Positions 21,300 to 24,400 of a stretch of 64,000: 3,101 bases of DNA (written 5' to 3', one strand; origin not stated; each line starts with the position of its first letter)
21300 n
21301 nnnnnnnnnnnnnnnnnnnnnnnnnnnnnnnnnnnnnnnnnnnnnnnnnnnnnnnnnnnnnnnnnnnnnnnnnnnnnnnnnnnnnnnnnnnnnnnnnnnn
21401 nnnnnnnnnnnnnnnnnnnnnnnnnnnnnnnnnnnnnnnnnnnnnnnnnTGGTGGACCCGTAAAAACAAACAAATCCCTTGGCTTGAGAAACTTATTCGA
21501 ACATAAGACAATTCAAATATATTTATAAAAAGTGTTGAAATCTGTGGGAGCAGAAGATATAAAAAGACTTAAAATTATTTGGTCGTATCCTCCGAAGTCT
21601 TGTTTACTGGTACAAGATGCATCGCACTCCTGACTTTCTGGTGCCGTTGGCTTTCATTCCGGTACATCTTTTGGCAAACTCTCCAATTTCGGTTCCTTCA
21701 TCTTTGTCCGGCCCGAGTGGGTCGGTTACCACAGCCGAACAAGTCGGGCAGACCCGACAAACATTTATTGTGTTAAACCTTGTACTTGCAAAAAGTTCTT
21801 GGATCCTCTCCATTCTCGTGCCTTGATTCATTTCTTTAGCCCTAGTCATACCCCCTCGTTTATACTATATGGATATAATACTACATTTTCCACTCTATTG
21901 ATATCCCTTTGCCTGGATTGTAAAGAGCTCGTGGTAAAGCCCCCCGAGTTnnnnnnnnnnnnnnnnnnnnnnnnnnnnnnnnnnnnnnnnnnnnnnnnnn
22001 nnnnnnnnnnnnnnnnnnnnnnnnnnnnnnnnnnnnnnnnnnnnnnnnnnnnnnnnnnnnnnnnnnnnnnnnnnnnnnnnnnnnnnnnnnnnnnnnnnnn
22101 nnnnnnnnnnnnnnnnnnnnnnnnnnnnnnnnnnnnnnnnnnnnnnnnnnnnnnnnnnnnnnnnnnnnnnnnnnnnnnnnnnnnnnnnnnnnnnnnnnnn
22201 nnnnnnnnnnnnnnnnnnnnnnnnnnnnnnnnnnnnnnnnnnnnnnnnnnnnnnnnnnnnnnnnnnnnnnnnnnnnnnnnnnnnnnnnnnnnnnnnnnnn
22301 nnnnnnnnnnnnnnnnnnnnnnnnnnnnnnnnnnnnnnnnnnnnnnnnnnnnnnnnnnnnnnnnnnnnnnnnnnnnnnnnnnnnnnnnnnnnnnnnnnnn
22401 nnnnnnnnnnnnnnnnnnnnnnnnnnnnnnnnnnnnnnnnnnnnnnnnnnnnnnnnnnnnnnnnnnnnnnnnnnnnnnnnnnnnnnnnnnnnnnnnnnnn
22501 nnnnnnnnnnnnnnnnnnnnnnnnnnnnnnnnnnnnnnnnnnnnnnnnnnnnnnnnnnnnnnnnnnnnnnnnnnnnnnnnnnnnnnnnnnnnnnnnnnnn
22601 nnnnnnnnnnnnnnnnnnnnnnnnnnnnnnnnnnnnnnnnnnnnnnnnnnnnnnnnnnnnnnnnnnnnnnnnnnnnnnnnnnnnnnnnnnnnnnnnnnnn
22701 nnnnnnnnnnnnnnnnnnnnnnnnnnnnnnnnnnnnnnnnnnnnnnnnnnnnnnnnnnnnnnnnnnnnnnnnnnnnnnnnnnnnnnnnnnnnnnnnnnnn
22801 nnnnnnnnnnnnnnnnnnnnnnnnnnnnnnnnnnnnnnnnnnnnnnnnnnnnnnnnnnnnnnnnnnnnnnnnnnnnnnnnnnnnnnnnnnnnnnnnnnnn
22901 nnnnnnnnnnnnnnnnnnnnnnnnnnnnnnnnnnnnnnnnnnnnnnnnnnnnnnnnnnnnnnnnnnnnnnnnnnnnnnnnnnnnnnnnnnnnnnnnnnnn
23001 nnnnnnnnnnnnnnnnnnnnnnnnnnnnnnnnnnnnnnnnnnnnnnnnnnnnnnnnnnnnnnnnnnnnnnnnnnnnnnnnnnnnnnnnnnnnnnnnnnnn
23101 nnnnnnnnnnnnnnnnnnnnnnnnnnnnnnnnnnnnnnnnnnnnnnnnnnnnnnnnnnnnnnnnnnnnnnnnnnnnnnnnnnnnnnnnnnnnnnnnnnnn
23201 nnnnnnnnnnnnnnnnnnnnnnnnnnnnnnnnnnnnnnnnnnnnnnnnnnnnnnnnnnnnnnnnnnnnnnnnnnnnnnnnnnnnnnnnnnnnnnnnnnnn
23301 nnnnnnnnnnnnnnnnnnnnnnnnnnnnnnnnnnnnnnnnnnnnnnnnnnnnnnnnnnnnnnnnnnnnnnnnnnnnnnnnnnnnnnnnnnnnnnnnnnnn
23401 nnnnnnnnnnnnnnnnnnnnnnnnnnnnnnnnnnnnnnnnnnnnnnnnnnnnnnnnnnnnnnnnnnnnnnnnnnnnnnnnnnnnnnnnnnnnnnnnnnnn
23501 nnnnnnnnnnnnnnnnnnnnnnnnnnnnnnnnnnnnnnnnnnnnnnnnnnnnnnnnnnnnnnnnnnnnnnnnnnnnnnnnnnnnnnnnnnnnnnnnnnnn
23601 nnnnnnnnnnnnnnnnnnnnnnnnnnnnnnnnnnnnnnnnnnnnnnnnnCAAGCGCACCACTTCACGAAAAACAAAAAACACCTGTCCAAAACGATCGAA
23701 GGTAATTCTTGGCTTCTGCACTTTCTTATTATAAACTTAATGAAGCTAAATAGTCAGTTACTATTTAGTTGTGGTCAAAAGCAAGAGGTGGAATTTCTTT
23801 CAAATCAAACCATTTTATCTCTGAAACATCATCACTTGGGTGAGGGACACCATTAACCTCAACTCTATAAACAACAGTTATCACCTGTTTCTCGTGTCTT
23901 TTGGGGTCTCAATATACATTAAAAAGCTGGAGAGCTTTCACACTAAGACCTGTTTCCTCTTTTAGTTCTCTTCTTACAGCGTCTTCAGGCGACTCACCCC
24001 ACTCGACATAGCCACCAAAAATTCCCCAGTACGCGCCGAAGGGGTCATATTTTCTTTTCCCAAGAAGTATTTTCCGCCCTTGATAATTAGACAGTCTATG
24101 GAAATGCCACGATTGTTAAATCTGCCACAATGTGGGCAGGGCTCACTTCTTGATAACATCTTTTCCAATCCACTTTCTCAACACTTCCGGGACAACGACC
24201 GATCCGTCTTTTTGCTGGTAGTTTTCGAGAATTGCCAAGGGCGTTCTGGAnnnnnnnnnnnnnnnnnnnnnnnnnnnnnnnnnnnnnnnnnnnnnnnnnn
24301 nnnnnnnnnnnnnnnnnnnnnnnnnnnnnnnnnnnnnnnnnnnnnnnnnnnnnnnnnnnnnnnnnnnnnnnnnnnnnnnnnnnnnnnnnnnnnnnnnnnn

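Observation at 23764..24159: Nudix hydrolase gene with a homopolymer frameshift plus an in-frame TGA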

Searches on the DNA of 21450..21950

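Call 45: search_rna_families(source=window, start=21450, end=21950, threshold=evalue, max_evalue=1)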
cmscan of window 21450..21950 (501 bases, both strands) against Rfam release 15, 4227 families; matches with E-value up to 1: 0.
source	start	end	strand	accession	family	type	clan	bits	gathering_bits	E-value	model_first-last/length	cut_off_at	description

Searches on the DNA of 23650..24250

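Call 46: search_rna_families(source=window, start=23650, end=24250, threshold=evalue, max_evalue=1)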
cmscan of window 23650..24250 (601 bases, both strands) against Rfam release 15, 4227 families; matches with E-value up to 1: 0.
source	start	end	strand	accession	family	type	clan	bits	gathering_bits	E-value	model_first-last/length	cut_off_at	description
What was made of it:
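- On Programmed -1 ribosomal frameshift: No Rfam frameshift element is found at E≤1 (call 46).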
